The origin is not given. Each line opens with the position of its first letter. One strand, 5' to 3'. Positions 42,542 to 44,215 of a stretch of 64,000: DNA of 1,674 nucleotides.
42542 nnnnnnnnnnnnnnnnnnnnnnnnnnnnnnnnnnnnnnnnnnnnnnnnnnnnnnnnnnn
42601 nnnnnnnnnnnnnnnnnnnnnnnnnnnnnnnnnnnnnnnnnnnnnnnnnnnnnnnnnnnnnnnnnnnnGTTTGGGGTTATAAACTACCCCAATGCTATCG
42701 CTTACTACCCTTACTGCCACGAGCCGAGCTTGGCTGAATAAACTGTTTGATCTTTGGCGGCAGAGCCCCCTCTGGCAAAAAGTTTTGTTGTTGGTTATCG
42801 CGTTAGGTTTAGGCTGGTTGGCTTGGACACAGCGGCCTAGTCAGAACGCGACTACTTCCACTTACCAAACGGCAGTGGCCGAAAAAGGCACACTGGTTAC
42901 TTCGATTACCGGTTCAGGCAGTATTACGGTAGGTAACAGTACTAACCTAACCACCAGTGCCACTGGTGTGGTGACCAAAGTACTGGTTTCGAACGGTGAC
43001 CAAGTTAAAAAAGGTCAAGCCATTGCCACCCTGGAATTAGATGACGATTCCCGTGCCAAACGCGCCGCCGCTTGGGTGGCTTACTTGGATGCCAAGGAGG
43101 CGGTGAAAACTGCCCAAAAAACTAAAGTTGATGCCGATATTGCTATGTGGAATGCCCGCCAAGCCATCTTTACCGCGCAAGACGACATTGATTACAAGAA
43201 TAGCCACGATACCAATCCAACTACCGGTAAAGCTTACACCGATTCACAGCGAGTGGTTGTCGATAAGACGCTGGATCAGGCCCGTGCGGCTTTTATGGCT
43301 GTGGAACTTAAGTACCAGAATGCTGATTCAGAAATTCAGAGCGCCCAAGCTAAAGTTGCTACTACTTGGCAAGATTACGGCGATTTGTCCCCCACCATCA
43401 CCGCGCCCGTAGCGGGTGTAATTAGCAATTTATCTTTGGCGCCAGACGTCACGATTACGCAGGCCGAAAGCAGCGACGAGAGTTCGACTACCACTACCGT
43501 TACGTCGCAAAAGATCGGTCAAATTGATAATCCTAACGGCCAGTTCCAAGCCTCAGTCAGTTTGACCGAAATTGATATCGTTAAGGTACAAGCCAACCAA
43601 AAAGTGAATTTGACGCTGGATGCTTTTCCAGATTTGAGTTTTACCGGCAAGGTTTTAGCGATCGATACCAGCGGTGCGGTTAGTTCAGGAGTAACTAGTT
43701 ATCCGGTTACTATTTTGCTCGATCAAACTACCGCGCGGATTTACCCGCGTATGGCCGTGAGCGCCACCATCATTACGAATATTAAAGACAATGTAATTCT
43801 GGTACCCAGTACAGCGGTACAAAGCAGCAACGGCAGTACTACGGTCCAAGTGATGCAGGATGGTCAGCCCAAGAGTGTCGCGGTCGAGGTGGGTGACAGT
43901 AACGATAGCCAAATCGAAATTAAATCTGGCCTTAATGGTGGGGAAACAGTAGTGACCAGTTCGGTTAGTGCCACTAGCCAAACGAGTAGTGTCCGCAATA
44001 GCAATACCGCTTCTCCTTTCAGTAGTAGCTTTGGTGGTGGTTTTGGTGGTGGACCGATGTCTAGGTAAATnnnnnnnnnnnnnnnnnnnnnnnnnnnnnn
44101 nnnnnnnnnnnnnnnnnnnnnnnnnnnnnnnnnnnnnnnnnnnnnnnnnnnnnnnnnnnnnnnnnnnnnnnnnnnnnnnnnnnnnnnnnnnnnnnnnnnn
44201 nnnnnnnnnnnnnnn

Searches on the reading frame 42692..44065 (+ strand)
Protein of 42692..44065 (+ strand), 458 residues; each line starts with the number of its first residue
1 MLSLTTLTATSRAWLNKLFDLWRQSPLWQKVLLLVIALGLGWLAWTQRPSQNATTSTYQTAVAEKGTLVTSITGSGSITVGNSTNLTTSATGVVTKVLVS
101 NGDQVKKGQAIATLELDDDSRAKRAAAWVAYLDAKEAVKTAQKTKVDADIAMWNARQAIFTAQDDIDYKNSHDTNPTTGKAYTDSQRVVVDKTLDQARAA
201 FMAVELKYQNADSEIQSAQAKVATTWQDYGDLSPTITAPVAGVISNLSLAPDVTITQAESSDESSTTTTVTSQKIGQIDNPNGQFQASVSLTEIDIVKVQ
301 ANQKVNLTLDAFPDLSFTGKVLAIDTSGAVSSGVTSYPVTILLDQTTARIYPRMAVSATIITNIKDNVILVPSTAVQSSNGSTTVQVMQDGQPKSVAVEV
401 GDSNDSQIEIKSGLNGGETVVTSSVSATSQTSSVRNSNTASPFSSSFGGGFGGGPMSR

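Call 31: search_protein_families(library=pfam, proteins=[window:42692-44065:+], max_evalue=0.0001)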
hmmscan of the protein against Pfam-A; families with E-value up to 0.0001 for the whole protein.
window:42692-44065:+ (458 aa): 4 families
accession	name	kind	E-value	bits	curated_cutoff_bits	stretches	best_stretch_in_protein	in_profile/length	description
PF13533.13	Biotin_lipoyl_2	-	3.5e-07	30.3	29.8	1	86-115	3-32/32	Biotin-lipoyl like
PF16576.10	HlyD_D23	-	4.8e-07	29.7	30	0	74-325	8-185/214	Barrel-sandwich domain of CusB or HlyD membrane-fusion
PF13437.12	HlyD_3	-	1.3e-06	29.5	22.2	1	235-346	1-96/106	HlyD family secretion protein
PF00364.28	Biotin_lipoyl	-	8e-06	26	22.1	0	90-117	13-39/73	Biotin-requiring enzyme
